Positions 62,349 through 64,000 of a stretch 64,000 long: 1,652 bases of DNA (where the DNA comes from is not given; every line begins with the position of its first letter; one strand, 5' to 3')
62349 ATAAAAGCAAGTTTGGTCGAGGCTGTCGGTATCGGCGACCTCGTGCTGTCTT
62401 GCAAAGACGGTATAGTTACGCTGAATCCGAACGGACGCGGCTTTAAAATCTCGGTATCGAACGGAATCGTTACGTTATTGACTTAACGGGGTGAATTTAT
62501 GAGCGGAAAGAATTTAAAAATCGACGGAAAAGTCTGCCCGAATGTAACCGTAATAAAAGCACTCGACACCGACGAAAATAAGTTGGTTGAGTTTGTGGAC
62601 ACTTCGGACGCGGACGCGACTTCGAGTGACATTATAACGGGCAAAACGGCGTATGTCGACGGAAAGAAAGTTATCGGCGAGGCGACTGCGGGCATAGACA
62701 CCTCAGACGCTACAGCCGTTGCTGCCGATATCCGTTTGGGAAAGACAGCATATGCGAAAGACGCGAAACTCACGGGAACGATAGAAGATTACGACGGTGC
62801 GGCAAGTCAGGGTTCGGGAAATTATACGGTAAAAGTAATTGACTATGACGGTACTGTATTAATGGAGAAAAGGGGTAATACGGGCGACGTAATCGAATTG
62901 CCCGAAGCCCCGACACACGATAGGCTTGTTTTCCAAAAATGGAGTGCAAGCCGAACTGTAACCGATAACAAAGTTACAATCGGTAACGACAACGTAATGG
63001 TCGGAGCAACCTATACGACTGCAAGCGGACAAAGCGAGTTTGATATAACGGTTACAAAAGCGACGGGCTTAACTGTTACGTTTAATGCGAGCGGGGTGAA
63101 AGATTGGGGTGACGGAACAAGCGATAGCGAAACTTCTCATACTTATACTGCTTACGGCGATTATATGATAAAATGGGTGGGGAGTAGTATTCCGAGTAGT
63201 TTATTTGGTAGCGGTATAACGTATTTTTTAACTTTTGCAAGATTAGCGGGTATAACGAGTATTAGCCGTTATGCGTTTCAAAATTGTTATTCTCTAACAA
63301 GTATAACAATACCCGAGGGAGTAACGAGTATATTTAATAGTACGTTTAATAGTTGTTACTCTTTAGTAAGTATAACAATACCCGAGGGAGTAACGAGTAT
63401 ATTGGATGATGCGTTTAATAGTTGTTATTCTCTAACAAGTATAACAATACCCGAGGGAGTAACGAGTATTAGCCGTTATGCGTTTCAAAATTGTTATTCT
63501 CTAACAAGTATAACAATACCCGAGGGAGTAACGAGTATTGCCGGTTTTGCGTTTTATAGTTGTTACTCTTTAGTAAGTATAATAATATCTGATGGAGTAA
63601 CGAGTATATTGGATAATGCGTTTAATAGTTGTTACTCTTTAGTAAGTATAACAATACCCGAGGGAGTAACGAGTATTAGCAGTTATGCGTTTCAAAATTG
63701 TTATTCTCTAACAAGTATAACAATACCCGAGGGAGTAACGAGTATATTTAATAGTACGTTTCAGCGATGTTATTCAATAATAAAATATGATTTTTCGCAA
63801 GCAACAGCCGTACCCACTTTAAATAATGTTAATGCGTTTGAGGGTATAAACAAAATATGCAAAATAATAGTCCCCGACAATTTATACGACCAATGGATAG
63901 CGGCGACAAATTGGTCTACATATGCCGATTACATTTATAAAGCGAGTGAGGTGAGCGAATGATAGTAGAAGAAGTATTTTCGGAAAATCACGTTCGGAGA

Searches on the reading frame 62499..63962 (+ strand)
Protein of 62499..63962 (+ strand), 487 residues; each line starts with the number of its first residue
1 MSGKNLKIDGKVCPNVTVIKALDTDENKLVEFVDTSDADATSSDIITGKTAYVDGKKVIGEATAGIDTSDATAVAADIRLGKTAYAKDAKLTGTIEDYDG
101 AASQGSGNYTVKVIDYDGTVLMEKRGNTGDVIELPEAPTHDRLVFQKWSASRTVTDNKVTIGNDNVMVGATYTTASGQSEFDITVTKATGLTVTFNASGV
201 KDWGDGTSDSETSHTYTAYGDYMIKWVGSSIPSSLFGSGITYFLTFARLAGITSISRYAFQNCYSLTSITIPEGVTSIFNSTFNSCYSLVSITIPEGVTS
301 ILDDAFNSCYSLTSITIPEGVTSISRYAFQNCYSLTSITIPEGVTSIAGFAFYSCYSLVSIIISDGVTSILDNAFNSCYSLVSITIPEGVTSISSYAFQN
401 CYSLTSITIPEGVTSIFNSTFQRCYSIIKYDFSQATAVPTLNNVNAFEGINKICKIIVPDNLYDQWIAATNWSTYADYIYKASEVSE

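Call 61: find_encoding_contigs(protein=window:62499-63962:+, flank=10000, max_places=2)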
Protein window:62499-63962:+ (487 aa): 1 contig read that carries it; 1 place shown.
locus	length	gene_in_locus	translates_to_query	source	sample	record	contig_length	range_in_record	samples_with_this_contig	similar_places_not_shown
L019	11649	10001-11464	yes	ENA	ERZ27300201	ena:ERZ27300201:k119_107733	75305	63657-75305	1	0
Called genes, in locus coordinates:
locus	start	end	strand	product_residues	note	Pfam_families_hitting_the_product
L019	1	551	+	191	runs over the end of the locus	-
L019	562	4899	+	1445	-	-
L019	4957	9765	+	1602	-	PF13306:LRR_5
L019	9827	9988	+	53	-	-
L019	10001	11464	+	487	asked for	PF23626:CCD_aECM (faint), PF13306:LRR_5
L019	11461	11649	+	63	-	?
